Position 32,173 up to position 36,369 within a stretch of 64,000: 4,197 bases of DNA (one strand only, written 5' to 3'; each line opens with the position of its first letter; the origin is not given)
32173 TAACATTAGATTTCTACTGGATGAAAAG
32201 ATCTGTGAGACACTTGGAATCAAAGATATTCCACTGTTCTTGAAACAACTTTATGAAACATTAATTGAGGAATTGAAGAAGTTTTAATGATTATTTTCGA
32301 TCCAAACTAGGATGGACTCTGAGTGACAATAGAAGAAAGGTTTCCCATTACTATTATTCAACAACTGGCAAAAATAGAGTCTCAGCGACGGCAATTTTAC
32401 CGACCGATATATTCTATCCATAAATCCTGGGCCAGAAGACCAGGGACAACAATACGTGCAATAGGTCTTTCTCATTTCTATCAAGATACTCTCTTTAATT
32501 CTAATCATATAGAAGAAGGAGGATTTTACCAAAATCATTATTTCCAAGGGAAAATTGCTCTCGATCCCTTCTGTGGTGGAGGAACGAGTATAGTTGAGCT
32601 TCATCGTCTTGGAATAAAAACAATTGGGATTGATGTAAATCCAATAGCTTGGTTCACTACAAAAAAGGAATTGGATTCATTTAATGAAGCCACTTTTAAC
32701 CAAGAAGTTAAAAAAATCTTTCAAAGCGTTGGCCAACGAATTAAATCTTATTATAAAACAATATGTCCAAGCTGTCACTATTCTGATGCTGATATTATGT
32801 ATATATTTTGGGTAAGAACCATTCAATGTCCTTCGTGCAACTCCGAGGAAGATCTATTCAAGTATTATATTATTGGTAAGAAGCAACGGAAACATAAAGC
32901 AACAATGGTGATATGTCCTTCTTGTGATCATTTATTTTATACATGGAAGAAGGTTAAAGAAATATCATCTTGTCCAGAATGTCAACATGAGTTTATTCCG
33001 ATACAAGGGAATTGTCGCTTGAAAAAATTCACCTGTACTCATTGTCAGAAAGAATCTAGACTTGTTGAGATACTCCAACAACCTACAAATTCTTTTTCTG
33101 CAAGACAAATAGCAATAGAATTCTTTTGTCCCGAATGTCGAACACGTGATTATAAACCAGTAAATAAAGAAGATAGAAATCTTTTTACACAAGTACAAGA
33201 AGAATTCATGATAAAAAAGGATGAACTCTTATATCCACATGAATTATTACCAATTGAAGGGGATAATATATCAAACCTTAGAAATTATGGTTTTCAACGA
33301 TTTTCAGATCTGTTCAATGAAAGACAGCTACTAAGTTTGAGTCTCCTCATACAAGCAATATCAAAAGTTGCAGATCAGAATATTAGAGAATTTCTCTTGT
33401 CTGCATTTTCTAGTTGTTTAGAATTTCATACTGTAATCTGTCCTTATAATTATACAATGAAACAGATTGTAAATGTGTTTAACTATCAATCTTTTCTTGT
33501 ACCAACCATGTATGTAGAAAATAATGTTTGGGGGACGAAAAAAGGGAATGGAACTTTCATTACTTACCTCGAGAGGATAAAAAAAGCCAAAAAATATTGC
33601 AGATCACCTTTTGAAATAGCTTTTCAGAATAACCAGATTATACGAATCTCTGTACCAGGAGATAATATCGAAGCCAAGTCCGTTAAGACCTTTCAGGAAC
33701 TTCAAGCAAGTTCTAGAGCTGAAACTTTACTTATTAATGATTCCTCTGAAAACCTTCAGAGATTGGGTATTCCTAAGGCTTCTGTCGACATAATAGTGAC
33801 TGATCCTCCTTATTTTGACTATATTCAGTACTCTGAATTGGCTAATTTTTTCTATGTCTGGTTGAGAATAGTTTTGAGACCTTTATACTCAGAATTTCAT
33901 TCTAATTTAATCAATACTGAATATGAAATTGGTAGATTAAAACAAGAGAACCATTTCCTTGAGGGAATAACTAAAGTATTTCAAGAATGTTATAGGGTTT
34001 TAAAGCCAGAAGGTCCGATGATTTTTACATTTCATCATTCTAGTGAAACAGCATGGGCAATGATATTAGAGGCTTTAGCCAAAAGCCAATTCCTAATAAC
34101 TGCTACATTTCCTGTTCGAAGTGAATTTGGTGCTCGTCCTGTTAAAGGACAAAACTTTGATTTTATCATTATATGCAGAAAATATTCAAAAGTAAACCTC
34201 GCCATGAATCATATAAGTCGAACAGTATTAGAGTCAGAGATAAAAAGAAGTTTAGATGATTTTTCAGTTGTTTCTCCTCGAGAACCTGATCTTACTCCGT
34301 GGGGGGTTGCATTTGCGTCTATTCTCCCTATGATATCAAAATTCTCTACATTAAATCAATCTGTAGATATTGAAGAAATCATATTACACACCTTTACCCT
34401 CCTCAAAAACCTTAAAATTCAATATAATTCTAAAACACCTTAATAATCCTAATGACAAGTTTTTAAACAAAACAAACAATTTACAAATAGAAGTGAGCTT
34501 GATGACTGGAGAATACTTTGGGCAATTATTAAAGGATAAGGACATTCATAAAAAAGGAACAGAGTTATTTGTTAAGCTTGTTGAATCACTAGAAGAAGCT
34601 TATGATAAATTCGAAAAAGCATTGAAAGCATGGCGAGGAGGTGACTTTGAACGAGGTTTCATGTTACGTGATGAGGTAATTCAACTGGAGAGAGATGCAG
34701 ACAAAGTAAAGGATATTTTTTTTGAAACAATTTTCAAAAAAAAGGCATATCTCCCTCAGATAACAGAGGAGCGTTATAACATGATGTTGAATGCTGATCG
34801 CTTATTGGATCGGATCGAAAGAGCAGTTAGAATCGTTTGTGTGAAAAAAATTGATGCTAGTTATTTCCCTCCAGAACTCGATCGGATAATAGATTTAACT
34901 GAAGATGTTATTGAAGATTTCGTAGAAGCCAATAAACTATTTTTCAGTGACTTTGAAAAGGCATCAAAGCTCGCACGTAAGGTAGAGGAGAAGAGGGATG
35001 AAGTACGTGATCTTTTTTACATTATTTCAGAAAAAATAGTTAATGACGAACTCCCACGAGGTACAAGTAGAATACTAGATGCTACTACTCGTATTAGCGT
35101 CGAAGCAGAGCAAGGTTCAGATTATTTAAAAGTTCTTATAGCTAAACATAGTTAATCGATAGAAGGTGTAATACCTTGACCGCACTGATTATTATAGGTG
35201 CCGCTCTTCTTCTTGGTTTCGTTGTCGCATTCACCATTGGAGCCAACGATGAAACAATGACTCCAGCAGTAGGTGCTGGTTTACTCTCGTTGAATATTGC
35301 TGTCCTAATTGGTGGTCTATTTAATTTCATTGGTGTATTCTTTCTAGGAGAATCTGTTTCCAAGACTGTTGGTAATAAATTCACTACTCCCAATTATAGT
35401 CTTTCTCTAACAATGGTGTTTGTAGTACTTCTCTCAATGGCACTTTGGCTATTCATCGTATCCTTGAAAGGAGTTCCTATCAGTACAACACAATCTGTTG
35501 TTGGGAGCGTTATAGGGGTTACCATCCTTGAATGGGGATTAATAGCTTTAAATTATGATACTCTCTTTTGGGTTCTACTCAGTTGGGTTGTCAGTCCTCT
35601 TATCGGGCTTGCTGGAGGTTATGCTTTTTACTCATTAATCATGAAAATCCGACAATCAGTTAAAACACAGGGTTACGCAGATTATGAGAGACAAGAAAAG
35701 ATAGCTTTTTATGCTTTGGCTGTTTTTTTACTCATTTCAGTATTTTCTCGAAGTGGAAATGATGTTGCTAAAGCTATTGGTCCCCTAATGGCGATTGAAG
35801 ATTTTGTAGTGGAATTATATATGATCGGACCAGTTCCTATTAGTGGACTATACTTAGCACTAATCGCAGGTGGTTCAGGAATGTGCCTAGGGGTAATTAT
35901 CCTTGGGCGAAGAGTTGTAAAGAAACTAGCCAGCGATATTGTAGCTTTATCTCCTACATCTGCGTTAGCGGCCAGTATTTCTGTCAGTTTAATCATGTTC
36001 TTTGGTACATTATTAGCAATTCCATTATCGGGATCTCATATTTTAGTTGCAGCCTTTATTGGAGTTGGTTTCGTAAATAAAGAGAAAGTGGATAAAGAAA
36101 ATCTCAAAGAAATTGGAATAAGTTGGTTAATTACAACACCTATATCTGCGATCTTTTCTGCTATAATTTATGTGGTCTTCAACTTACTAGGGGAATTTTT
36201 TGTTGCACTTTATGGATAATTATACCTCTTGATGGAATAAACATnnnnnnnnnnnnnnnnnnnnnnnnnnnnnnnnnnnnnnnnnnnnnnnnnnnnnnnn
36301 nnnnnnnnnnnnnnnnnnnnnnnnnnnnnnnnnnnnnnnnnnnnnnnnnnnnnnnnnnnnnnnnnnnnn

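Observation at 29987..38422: Methyltransferase island: Eco57I-like gamma MTase plus two diverged Zn-ribbon (COG1743/DUF1156-like) MTase paralogs flanking a PhoU-like/PiT pair, with no nuclease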

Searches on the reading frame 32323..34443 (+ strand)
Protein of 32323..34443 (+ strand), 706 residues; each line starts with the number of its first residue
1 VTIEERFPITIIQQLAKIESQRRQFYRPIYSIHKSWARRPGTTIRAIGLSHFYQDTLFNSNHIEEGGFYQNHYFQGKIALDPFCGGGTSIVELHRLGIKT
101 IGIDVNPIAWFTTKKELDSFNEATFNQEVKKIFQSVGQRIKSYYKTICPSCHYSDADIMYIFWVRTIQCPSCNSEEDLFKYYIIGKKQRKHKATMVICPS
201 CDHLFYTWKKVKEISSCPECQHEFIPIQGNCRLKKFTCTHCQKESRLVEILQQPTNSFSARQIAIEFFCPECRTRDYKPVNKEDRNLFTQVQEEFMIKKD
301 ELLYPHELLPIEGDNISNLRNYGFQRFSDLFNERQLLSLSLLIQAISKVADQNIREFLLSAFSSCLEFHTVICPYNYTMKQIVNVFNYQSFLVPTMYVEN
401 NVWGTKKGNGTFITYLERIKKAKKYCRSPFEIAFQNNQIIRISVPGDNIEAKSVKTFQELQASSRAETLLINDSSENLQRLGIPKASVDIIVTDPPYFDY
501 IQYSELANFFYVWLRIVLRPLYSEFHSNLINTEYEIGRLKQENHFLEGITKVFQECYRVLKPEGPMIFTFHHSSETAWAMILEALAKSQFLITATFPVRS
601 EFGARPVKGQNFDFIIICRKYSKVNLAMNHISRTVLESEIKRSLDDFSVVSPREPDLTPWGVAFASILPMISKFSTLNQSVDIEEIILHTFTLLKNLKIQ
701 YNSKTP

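Call 4: search_protein_families(library=pfam, proteins=[window:32323-34443:+], max_evalue=0.01)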
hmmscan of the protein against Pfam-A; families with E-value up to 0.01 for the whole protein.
window:32323-34443:+ (706 aa): 7 families
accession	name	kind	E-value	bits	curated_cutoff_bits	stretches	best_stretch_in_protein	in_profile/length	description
PF01555.25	N6_N4_Mtase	-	5.1e-14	53.2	26.7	2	488-624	1-110/221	DNA methylase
PF01170.24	UPF0020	-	8.7e-06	26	22.3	0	444-502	79-136/197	RMKL-like, methyltransferase domain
PF08274.17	Zn_Ribbon_YjdM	-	4.2e-05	23.9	30.8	1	168-203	4-27/30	PhnA Zinc-Ribbon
PF08241.18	Methyltransf_11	-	8.8e-05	23.5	21.2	0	544-568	71-95/95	Methyltransferase domain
PF13649.12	Methyltransf_25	-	0.00017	22.6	27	0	80-119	2-43/97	Methyltransferase domain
PF03602.21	Cons_hypoth95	-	0.00021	21.5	24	0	458-501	85-127/182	Conserved hypothetical protein 95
PF09445.16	Methyltransf_15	-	0.0054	16.8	22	0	77-121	2-46/165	RNA cap guanine-N2 methyltransferase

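Call 5: search_protein_families(library=ncbifam, proteins=[window:32323-34443:+], max_evalue=0.01)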
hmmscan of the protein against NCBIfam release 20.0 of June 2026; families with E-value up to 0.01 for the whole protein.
window:32323-34443:+ (706 aa): 8 families
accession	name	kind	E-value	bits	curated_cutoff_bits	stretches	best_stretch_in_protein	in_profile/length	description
NF042963.1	DUF1156_antiphage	equivalog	4.5e-29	101.2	1000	3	472-647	558-732/960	anti-phage-associated DUF1156 domain-containing protein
NF008572.0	PRK11524.1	equivalog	6.5e-07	28.8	292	0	541-568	57-84/294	adenine-specific DNA-methyltransferase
TIGR01177.1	TIGR01177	hypoth_equivalog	8e-07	28.7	316.55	1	75-121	182-228/330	TIGR01177 family methyltransferase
NF050803.1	DnaMtaseCcrMCaul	equivalog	0.00022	20.2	830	0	75-121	205-251/350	adenine-specific DNA-methyltransferase CcrM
NF010253.0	PRK13699.1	subfamily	0.00028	20.6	244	0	482-498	15-31/226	DNA methyltransferase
NF047912.1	ECs_2282_CxxC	subfamily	0.0042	17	37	1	166-205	2-37/60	ECs_2282 family putative zinc-binding protein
TIGR00515.1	accD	equivalog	0.0048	16.3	317.45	1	186-237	17-67/285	acetyl-CoA carboxylase, carboxyltransferase subunit beta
TIGR02605.1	CxxC_CxxC_SSSS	subfamily_domain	0.0049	16.9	31.3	1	198-223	8-35/52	FmdB family zinc ribbon protein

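Call 6: search_protein_families(library=padloc, proteins=[window:32323-34443:+], max_evalue=0.01)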
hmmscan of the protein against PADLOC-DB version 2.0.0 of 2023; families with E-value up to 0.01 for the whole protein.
window:32323-34443:+ (706 aa): 44 families (the best 25 are shown)
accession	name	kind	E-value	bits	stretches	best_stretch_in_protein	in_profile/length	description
PDLC00661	HmaB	-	5.4e-36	121.8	2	157-676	267-780/973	DNA-adenine methylase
PDLC00660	HmaB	-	3.7e-34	115.8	2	158-675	267-779/967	DNA-adenine methylase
PDLC02541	PglX|PglXI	-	1.1e-29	101.2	3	454-593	460-591/919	PglXI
PDLC03233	MTase_II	-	6.3e-25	85.8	2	481-607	486-626/731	Type II methyltransferase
PDLC03312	MTase_II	-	2.4e-22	76.5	3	451-590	492-626/1344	Type II methyltransferase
PDLC03319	MTase_II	-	2.9e-21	73.9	3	477-592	281-390/503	Type II methyltransferase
PDLC02189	DUF1156_MTase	-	2.5e-19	67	2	485-628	544-686/944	-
PDLC03352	MTase_II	-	1.5e-16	57.5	2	280-518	367-596/1023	Type II methyltransferase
PDLC03367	MTase_II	-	9.3e-16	55.3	1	27-202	14-153/633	Type II methyltransferase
PDLC03353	MTase_II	-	1.1e-14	52.6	2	466-570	9-80/260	Type II methyltransferase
PDLC03314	MTase_II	-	2.8e-14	50.2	1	466-617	528-673/944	Type II methyltransferase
PDLC03380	MTase_II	-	2.9e-14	51.1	2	480-567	255-336/393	Type II methyltransferase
PDLC03346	MTase_II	-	6.5e-14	48.6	1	485-594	605-706/1068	Type II methyltransferase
PDLC03322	MTase_II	-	6.6e-14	49.6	2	69-145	58-134/446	Type II methyltransferase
PDLC03325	MTase_II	-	1.4e-13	48.4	2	462-569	269-361/426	Type II methyltransferase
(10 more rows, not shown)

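Call 44: find_homologous_proteins(query=window:32323-34443:+, max_evalue=0.00001)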
Query window:32323-34443:+ (706 aa): 1163 proteins with E <= 0.00001 among 8000 candidates; the best 120 are listed.
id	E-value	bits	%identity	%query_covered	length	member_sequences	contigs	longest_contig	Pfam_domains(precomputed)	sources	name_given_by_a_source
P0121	0.0e+0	1637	100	100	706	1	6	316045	PF01170.25,PF01555.25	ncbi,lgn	ncbi:MAG: DNA methyltransferase [Promethearchaeota archaeon]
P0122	0.0e+0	1139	69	99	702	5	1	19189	PF01555.25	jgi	jgi:adenine-specific DNA methylase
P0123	0.0e+0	1137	70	99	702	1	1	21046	PF01170.25,PF01555.25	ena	-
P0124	0.0e+0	1128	70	99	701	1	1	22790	PF01555.25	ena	-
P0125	0.0e+0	1121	69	99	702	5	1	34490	PF01170.25,PF01555.25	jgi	-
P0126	0.0e+0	1120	69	99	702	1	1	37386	PF01170.25,PF01555.25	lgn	-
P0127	0.0e+0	1115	67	99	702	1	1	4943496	PF01170.25,PF01555.25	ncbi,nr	ncbi:MAG: DUF1156 domain-containing protein [Candidatus Heimdallarchaeota archaeon]|nr:MAG: DUF1156 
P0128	0.0e+0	1110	69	99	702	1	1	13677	PF01555.25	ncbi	-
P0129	0.0e+0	1110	68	99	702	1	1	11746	PF01555.25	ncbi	-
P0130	0.0e+0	1107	69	100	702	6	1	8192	PF01170.25,PF01555.25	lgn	-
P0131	0.0e+0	1106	68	99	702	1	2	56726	PF01555.25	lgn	-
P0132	0.0e+0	1103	69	99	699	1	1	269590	PF01170.25,PF01555.25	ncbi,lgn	ncbi:MAG: DNA methyltransferase [Promethearchaeota archaeon]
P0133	0.0e+0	1102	67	99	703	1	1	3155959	PF01555.25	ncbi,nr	ncbi:MAG: DUF1156 domain-containing protein [Candidatus Heimdallarchaeota archaeon]|nr:MAG: DUF1156 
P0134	0.0e+0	1096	68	99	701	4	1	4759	PF01555.25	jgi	jgi:adenine-specific DNA methylase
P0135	0.0e+0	1096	68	99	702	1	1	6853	PF01555.25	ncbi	-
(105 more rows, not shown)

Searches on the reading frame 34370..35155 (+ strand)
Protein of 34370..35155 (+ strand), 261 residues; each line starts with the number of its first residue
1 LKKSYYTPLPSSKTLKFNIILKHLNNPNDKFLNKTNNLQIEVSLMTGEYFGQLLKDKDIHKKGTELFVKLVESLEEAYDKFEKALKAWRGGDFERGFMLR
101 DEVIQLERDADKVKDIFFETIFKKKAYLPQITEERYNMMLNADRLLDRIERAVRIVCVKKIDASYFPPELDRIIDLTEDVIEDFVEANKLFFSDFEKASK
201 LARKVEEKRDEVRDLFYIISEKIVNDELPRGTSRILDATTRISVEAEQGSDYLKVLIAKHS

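Call 4: search_protein_families(library=pfam, proteins=[window:34370-35155:+], max_evalue=0.01)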
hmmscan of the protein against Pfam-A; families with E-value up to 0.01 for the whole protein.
window:34370-35155:+ (261 aa): 2 families
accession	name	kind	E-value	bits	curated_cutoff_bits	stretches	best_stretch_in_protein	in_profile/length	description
PF01865.21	PhoU_div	-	1e-10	41.8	24.4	1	67-216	13-165/214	Protein of unknown function DUF47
PF01895.24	PhoU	-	0.0085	16.9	23.5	0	195-228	20-53/89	PhoU domain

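Call 5: search_protein_families(library=ncbifam, proteins=[window:34370-35155:+], max_evalue=0.01)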
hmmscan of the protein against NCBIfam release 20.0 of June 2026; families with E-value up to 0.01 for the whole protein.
window:34370-35155:+ (261 aa): 2 families
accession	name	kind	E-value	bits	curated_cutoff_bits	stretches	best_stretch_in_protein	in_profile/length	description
TIGR00153.1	TIGR00153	hypoth_equivalog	3.3e-09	36.8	104.3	1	69-257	18-213/217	TIGR00153 family protein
NF008108.0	PRK10854.1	equivalog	0.0032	15.7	864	1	100-164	405-469/513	exopolyphosphatase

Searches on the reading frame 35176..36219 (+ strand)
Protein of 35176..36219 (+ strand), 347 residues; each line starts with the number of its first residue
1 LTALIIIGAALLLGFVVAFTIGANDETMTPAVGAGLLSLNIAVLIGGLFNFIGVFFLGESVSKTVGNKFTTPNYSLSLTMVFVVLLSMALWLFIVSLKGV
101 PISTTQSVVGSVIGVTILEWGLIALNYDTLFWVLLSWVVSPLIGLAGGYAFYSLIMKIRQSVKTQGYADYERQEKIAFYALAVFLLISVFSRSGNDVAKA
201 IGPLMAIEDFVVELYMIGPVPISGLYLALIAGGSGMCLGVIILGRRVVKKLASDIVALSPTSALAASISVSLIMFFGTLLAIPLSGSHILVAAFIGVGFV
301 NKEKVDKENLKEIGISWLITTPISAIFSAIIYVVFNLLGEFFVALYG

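Call 4: search_protein_families(library=pfam, proteins=[window:35176-36219:+], max_evalue=0.01)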
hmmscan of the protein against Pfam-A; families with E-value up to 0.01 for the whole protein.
window:35176-36219:+ (347 aa): 1 family
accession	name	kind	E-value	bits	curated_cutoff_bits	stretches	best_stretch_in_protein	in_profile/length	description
PF01384.25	PHO4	-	8.3e-59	199.7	33.7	1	21-328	1-350/350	Phosphate transporter family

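Call 5: search_protein_families(library=ncbifam, proteins=[window:35176-36219:+], max_evalue=0.01)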
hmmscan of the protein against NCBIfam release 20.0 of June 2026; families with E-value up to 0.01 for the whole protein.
window:35176-36219:+ (347 aa): 2 families
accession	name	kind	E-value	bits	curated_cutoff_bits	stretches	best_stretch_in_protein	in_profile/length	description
NF053884.1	SulfPermCysPBac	equivalog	1.2e-29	103.3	400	3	61-207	59-198/354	sulfate permease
NF033774.1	phos_trans_PitA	exception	1.6e-14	53.4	800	2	37-206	48-239/498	inorganic phosphate transporter PitA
